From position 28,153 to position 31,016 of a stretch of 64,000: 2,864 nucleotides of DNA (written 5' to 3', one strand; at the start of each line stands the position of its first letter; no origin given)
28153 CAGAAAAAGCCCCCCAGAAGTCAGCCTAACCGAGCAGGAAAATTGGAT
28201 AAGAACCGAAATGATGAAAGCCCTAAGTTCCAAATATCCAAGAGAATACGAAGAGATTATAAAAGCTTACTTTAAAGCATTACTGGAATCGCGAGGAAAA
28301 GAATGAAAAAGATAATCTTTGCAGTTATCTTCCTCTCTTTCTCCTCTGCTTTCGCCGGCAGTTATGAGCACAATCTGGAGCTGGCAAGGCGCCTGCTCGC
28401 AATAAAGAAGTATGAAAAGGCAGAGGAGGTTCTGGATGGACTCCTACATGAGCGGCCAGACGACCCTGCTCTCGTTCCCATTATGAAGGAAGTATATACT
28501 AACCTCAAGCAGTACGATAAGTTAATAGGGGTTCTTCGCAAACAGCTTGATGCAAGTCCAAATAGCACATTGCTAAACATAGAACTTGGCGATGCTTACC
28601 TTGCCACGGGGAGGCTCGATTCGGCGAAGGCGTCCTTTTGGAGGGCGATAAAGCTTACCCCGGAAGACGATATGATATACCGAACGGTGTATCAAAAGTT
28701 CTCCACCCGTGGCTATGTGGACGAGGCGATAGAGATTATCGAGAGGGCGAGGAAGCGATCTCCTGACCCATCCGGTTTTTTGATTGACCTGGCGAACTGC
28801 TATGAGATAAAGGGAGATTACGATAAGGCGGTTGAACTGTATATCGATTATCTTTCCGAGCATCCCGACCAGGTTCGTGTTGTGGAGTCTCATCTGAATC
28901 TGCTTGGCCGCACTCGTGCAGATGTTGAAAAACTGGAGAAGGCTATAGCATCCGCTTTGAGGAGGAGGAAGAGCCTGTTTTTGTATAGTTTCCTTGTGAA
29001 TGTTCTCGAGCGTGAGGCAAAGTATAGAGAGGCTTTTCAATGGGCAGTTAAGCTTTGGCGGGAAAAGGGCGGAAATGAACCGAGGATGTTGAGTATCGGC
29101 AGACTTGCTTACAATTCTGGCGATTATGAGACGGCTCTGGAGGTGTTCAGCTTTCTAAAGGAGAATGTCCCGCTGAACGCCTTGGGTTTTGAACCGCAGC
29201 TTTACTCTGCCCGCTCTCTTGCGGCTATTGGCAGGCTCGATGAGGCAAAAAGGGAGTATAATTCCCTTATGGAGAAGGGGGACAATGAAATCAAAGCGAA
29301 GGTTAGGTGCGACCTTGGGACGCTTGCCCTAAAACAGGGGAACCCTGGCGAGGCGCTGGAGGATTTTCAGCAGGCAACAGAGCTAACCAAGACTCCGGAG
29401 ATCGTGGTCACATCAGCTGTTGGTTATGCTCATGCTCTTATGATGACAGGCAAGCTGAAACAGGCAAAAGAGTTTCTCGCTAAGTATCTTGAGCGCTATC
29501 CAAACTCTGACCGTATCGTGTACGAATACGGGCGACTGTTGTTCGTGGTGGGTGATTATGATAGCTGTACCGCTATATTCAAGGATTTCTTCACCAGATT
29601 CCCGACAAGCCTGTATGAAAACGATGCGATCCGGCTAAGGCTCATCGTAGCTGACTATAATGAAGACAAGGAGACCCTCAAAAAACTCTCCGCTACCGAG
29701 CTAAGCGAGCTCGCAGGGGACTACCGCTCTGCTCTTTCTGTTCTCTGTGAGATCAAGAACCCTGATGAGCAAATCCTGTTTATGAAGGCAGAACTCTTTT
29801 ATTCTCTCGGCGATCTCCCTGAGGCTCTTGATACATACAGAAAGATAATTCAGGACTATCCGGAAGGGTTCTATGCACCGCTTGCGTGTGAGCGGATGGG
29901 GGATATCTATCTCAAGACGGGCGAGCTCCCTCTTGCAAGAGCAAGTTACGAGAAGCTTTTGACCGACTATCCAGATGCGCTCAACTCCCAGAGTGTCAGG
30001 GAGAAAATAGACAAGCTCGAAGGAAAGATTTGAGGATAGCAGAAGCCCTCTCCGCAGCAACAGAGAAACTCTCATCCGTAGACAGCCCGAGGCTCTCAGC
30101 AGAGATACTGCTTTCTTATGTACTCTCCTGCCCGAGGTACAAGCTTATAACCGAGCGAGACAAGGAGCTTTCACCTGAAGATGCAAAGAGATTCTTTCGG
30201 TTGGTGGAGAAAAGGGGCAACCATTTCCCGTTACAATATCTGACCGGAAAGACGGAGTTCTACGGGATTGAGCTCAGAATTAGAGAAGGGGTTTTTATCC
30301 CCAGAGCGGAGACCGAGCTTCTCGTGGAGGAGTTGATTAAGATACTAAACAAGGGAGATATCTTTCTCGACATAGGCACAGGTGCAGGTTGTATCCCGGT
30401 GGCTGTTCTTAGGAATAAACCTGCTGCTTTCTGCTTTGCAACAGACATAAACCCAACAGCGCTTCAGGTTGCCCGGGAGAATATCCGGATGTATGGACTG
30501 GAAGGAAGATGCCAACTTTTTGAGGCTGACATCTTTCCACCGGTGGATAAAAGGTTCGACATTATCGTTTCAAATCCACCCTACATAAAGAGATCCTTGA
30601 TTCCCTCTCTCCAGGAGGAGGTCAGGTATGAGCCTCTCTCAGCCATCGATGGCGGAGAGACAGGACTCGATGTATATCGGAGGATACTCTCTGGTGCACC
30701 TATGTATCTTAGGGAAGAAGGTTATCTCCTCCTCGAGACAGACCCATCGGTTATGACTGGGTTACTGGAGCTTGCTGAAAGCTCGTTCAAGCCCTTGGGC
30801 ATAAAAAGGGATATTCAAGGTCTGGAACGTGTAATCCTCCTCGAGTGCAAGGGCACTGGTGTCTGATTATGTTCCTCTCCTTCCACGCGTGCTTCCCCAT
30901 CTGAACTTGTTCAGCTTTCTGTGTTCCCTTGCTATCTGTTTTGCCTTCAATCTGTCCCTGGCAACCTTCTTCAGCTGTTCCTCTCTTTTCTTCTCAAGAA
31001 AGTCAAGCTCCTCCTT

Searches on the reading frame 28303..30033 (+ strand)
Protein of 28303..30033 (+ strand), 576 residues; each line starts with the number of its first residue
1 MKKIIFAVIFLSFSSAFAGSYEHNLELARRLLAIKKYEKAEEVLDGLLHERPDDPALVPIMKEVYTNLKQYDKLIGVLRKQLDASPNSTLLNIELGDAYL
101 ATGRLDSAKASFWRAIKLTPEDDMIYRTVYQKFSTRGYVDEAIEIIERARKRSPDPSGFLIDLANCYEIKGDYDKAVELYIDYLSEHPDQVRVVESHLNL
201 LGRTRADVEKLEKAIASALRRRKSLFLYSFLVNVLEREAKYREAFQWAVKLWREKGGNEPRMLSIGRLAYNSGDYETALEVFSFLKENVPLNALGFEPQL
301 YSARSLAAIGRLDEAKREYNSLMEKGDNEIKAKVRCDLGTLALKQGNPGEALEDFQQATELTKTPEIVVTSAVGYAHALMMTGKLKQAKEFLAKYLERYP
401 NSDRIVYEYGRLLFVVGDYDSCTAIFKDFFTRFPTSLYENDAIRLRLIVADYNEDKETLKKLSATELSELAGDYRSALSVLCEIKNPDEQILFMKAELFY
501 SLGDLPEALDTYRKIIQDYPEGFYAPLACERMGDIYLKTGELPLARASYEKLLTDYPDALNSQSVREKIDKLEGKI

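Call 44: search_protein_families(library=pfam, proteins=[window:28303-30033:+], max_evalue=0.001)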
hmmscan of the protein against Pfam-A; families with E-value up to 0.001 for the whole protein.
window:28303-30033:+ (576 aa): 33 families (the best 25 are shown)
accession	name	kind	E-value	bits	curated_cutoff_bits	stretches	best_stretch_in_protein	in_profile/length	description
PF13428.12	TPR_14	-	1.7e-40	133.7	23.5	1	374-412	6-44/44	Tetratricopeptide repeat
PF14559.12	TPR_19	-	7.8e-40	135.5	25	4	342-404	1-60/68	Tetratricopeptide repeat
PF07719.23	TPR_2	-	1e-34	116.2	27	0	333-363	2-32/34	Tetratricopeptide repeat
PF13432.12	TPR_16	-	1.3e-30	105.8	32.7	2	139-189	13-63/65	Tetratricopeptide repeat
PF13174.12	TPR_6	-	5.9e-29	99.1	26.3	1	492-521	3-32/33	Tetratricopeptide repeat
PF13181.12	TPR_8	-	9.6e-27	91.3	25.7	0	94-121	6-33/34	Tetratricopeptide repeat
PF00515.34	TPR_1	-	9e-25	85.9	27.8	1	332-361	1-30/34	Tetratricopeptide repeat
PF13424.12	TPR_12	-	4.2e-19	69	30.1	1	303-362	10-75/77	Tetratricopeptide repeat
PF23914.1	TPR_CcmH_CycH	-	1.2e-17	64.6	42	2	338-429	56-147/158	Cytochrome c-type biogenesis protein H TPR domain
PF09976.15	TPR_21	-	2.9e-15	56.9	25.5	0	515-573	135-192/193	Tetratricopeptide repeat-like domain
PF13176.12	TPR_7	-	4.4e-15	54.8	27.9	0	161-188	3-32/36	Tetratricopeptide repeat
PF12895.13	ANAPC3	-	9.7e-15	55.1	27.2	0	372-427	26-80/82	Anaphase-promoting complex, cyclosome, subunit 3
PF13371.12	TPR_9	-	3.5e-13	49.8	35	0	62-124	2-64/73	Tetratricopeptide repeat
PF13431.12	TPR_17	-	1.6e-11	43.9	24.4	0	152-177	8-33/34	Tetratricopeptide repeat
PF07721.20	TPR_4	-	2e-11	43.8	27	0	334-353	3-22/26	Tetratricopeptide repeat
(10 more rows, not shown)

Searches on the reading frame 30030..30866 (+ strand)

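Call 44: search_protein_families(library=pfam, proteins=[window:30030-30866:+], max_evalue=0.001)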
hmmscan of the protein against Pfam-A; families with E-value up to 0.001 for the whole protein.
window:30030-30866:+ (278 aa): 13 families
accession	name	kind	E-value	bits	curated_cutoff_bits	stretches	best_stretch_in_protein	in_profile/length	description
PF17827.6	PrmC_N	-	4.3e-20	72.5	23.4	1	5-73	1-71/71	PrmC N-terminal domain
PF05175.20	MTS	-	9.9e-17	61.5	23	1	95-186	20-109/170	Methyltransferase small domain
PF06325.19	PrmA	-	4.6e-10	39.9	22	1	95-182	148-233/296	Ribosomal protein L11 methyltransferase (PrmA)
PF12847.13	Methyltransf_18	-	2.2e-09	38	27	1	101-173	7-79/151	Methyltransferase domain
PF13847.12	Methyltransf_31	-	4.3e-08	33.4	27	1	107-182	2-81/145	Methyltransferase domain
PF13649.12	Methyltransf_25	-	3.6e-07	31.2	27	1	113-182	2-71/97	Methyltransferase domain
PF01170.24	UPF0020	-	5.2e-07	30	22.3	1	131-188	75-134/197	RMKL-like, methyltransferase domain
PF02475.24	TRM5-TYW2_MTfase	-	1.3e-06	28.9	28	1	101-199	29-128/164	TRM5/TYW2 methyltransferase domain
PF03602.21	Cons_hypoth95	-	1.9e-05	24.9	24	1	108-198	41-136/182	Conserved hypothetical protein 95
PF04816.18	TrmK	-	4.7e-05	23.4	27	1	113-173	2-62/205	tRNA (adenine(22)-N(1))-methyltransferase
PF08242.18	Methyltransf_12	-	4.9e-05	24.4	30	1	113-182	1-72/98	Methyltransferase domain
PF08241.18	Methyltransf_11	-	7.1e-05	23.8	21.2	1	113-182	1-67/95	Methyltransferase domain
PF07669.17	Eco57I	-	0.00023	21.7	25.3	0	173-193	72-92/171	Eco57I restriction-modification methylase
